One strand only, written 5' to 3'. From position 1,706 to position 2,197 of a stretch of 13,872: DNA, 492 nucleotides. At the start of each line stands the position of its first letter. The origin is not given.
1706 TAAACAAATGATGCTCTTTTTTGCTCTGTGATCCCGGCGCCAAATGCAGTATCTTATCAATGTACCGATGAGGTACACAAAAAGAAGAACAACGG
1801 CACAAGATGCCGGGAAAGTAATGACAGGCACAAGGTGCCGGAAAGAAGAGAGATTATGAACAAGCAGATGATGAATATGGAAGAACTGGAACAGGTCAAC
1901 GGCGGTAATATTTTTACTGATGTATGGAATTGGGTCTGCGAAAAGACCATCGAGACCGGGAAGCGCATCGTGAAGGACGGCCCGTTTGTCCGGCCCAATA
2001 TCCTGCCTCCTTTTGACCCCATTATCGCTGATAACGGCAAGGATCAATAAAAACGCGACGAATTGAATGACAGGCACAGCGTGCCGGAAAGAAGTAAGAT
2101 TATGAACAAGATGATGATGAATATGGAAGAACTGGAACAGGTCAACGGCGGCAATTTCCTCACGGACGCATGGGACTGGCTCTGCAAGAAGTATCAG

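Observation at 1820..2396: Orphan tandem pair of double-glycine-leader peptides with conserved leaders and diverged, unusually hydrophilic cores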

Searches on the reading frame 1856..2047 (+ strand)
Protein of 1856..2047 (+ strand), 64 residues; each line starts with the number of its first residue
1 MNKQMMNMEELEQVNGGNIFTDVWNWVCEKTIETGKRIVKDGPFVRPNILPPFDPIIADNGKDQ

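Call 3: search_protein_families(library=ncbifam, proteins=[window:1856-2047:+], max_evalue=10)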
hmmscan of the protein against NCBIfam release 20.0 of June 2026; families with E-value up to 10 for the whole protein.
seq(64 aa): 2 families
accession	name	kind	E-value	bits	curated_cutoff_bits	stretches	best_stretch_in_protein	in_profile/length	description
NF038035.1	lactGalph_entA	subfamily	0.033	14.3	37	1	7-24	2-20/35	lactococcin G-alpha/enterocin 1071A family bacteriocin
TIGR03949.1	bact_IIb_cerein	subfamily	0.056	13.2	21.5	1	6-17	4-15/45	class IIb bacteriocin, lactobin A/cerein 7B family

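Call 4: search_protein_families(library=pfam, proteins=[window:1856-2047:+], max_evalue=10)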
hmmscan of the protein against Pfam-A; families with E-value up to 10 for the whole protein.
seq(64 aa): 1 family
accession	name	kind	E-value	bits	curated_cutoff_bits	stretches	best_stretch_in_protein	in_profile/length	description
PF10439.15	Bacteriocin_IIc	-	0.0024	18.2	27.1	1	4-27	5-29/59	Bacteriocin class II with double-glycine leader peptide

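Call 7: find_homologous_proteins(query=A1, max_evalue=0.01)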
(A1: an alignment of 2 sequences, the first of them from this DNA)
Query A1 (2 sequences) (64 aa, profile of the alignment): 15 proteins with E <= 0.01 among 15 candidates.
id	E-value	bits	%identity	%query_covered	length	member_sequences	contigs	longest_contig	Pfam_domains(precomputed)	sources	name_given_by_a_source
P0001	1.3e-41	159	42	70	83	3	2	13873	-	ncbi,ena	-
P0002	1.7e-39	152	49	86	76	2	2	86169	-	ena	-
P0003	4.1e-33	131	98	100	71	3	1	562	-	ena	-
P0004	4.4e-33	131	45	75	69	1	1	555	-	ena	-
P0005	2.8e-18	84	58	56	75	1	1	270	-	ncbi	-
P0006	5.8e-13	67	58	78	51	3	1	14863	-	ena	-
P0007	6.8e-13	67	63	84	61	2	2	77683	-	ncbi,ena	-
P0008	1.2e-12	66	57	92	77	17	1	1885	-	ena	-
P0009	1.3e-12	66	80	47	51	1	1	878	-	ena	-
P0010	2.9e-12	65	59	69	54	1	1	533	-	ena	-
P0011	3.0e-11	61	77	47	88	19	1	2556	-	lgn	-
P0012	6.7e-11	60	77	47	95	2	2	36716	-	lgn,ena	-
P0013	1.9e-10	59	57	80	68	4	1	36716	-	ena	-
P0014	3.1e-9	55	68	48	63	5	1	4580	-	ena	-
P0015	3.0e-8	52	57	73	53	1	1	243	-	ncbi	-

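Call 9: find_encoding_contigs(protein=P0002, flank=10000, max_places=4)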
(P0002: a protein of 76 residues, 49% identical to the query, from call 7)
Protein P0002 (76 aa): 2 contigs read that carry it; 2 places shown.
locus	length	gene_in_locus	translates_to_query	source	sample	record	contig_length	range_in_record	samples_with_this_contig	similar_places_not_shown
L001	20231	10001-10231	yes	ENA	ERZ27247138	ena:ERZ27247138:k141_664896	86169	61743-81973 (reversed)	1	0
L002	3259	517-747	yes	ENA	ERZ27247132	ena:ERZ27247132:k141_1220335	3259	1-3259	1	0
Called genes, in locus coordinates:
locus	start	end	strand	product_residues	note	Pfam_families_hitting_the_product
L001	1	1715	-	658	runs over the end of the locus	PF17191:RecG_wedge, PF00270:DEAD, PF04851:ResIII, PF07517:SecA_DEAD (weak), PF00271:Helicase_C, PF19833:RecG_dom3_C (weak)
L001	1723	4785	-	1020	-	PF00912:Transgly, PF00905:Transpeptidase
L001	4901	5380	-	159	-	PF00293:NUDIX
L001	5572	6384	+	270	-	PF09182:PuR_N, PF00156:Pribosyltran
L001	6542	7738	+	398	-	-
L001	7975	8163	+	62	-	-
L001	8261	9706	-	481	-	-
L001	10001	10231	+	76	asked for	-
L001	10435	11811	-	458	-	PF00206:Lyase_1, PF14698:ASL_C2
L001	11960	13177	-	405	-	PF00764:Arginosuc_synth, PF20979:Arginosuc_syn_C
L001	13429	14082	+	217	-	PF00702:Hydrolase, PF13419:HAD_2, PF13242:Hydrolase_like (weak)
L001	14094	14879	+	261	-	-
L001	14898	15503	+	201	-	PF00293:NUDIX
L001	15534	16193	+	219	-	PF03848:TehB, PF13489:Methyltransf_23, PF01209:Ubie_methyltran, PF05175:MTS, PF13847:Methyltransf_31, PF08241:Methyltransf_11, PF08242:Methyltransf_12, PF13649:Methyltransf_25, +3 more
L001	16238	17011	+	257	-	PF01925:TauE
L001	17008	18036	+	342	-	PF03576:Peptidase_S58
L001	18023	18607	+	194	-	PF01812:5-FTHF_cyc-lig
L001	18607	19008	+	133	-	PF04237:YjbR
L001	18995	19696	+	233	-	PF00702:Hydrolase, PF13419:HAD_2, PF13242:Hydrolase_like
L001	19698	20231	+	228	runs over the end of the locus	PF13350:Y_phosphatase3, PF22784:PTP-SAK (weak)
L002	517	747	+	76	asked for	-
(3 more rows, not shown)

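Call 10: find_encoding_contigs(protein=P0007, flank=10000, max_places=4)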
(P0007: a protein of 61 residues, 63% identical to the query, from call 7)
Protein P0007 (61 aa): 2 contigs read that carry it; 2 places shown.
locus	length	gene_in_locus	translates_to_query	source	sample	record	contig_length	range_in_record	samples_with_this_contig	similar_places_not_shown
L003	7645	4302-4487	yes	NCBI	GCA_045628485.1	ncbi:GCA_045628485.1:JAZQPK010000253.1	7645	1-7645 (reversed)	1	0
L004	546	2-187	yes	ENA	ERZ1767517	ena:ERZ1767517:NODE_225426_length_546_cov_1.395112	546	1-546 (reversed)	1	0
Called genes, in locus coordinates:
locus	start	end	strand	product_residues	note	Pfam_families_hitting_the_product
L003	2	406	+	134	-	?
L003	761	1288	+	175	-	PF13302:Acetyltransf_3, PF00583:Acetyltransf_1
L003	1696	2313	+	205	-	PF00440:TetR_N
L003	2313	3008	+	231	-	PF02525:Flavodoxin_2, PF03358:FMN_red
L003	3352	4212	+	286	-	-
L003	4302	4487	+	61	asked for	-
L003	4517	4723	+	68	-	-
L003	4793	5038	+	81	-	-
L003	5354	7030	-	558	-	PF16949:ABC_tran_2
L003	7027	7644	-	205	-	?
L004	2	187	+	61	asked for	?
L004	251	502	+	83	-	-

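Call 11: find_encoding_contigs(protein=P0012, flank=10000, max_places=4)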
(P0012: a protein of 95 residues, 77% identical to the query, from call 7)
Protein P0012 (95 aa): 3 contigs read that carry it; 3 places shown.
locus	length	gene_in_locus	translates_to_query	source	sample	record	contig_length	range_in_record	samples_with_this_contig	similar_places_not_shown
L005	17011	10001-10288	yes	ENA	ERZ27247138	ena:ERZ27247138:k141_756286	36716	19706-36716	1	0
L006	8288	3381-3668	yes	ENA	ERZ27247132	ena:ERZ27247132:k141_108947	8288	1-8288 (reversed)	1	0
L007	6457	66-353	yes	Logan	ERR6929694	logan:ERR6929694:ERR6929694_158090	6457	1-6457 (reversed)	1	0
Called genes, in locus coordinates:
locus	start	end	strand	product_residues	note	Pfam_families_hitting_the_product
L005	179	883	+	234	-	PF00149:Metallophos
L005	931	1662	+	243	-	-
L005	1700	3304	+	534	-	PF08238:Sel1 (faint)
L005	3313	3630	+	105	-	-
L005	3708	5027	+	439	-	PF13173:AAA_14, PF13635:DUF4143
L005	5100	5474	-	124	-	PF14198:TnpV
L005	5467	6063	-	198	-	PF12728:HTH_17 (faint)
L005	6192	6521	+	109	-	-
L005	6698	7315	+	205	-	PF00440:TetR_N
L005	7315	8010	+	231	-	PF02525:Flavodoxin_2, PF03358:FMN_red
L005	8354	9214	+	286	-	-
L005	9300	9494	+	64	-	-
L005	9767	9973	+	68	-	-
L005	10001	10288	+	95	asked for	-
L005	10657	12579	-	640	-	PF00990:GGDEF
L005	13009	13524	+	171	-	-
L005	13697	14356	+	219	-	-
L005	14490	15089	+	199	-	-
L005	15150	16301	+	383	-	PF00248:Aldo_ket_red, PF13183:Fer4_8 (weak)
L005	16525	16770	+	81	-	PF10086:YhfC (weak)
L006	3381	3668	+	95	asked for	-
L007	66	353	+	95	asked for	-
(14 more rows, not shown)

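Call 20: find_related_loci(query=A3, collection=genome_contigs, flank=10000)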
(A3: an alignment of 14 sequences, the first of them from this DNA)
Query A3 (64 aa) in genome_contigs; peptide patterns used: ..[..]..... (x = any residue, [..] = any of these).
2 stretches matched a pattern; 1 encode a relative of the query (tblastn E <= 1e-3); 1 distinct loci.
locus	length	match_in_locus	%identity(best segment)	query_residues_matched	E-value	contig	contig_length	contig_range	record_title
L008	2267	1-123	62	1-42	3e-15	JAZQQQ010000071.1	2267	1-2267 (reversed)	MAG: Bacteroidaceae bacterium isolate T1900045236_TH20190006.MAGScoT_cleanbin_000005 SGB_5467_k141_122014, whole genome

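Call 23: find_encoding_contigs(protein=P0018, flank=10000, max_places=3)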
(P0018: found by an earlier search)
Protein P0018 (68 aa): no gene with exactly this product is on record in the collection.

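Call 24: find_encoding_contigs(protein=P0006, flank=10000, max_places=3)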
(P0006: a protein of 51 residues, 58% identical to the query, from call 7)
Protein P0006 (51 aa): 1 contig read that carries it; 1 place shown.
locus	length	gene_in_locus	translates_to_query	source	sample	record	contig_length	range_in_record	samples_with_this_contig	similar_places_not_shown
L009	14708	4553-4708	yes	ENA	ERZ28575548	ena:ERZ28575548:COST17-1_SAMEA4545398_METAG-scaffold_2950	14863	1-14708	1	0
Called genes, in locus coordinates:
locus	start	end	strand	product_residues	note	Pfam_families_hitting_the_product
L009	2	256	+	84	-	?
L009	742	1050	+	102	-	-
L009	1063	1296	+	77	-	-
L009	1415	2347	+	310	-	PF00145:DNA_methylase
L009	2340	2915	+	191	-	-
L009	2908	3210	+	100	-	PF09015:NgoMIV_restric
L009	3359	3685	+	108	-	-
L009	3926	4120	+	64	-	-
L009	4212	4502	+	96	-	-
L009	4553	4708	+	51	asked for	-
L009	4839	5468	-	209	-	-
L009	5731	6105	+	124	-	PF12958:DUF3847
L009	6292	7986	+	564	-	PF03389:MobA_MobL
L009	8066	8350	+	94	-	-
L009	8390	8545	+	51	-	-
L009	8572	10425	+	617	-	PF00239:Resolvase, PF07508:Recombinase, PF13408:Zn_ribbon_recom, PF14287:DUF4368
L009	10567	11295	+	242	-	-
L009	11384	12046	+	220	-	PF01790:LGT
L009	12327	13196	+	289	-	PF19478:TrbL_2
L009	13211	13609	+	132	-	PF12666:PrgI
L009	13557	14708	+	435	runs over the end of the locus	?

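Call 25: find_encoding_contigs(protein=P0014, flank=10000, max_places=3)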
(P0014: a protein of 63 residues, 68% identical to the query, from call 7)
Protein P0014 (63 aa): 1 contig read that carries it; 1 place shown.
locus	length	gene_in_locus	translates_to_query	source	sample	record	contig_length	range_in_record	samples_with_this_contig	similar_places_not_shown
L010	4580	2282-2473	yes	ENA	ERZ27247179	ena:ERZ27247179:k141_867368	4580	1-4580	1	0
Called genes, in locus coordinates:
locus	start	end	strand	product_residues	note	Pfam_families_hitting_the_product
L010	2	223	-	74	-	?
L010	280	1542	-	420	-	-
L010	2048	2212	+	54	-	-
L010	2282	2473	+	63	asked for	-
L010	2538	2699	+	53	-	-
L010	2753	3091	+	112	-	-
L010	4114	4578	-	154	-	?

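Call 31: find_related_loci(query=A3, collection=metagenome_contigs, flank=10000)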
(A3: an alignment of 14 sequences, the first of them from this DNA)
Query A3 (64 aa) in metagenome_contigs; peptide patterns used: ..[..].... (x = any residue, [..] = any of these).
333 stretches matched a pattern, but none encodes a relative of the query by tblastn (E <= 1e-3).

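Call 35: search_protein_families(library=pfam, proteins=[L009:4839-5468:-, L010:2753-3091:+, L010:280-1542:-, L005:8354-9214:+, L001:6542-7738:+, L001:7975-8163:+], max_evalue=1)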
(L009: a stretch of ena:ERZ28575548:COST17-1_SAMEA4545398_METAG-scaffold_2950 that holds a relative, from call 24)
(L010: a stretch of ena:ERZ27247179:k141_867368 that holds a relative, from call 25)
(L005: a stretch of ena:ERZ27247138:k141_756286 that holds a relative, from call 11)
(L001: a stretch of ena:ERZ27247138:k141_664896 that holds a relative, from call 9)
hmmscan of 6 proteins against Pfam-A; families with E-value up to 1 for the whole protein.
L009:4839-5468:- (209 aa): 1 family
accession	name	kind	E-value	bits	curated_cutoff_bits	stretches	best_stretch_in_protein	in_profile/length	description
PF23396.1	DUF7103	-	0.0094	16.4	27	1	145-198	78-133/159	Family of unknown function (DUF7103)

L010:2753-3091:+ (112 aa): 1 family
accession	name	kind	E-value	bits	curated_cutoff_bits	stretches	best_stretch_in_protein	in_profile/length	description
PF09605.15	Trep_Strep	-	0.034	14.6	28.7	1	2-45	55-98/185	Hypothetical bacterial integral membrane protein (Trep_Strep)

L010:280-1542:- (420 aa): 0 families

L005:8354-9214:+ (286 aa): 1 family
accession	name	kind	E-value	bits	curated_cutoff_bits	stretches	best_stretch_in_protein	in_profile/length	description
PF04884.20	UVB_sens_prot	-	0.056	13.5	28.3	1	167-238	133-206/241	Vitamin B6 photo-protection and homoeostasis domain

L001:6542-7738:+ (398 aa): 1 family
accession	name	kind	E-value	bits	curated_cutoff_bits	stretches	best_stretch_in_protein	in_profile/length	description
PF13283.12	NfrA_C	-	0.22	11.5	25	0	279-340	97-160/173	Bacteriophage N adsorption protein A C-term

L001:7975-8163:+ (62 aa): 1 family
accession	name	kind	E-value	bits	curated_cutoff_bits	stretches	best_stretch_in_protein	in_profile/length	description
PF10439.15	Bacteriocin_IIc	-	0.037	14.4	27.1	1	6-19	5-18/59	Bacteriocin class II with double-glycine leader peptide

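Call 87: search_protein_families(library=ncbifam, proteins=[L005:8354-9211:+, P0011, L009:4839-5465:-, L010:2753-3088:+], max_evalue=1)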
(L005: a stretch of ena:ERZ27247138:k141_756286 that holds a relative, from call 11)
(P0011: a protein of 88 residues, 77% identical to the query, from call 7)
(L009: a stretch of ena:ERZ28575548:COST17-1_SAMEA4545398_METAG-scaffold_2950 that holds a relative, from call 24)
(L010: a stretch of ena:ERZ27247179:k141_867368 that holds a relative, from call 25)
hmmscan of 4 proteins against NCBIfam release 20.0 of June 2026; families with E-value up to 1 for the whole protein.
L005:8354-9211:+ (286 aa): 0 families

P0011 (88 aa): 0 families

L009:4839-5465:- (208 aa): 0 families

L010:2753-3088:+ (112 aa): 2 families
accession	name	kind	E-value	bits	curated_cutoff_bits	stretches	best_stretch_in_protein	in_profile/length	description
NF033894.1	Eex_IncN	subfamily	0.018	15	33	1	8-40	4-32/65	EexN family lipoprotein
NF033216.1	lipo_YgdI_YgdR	subfamily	0.19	11.7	42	1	8-35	4-30/71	YgdI/YgdR family lipoprotein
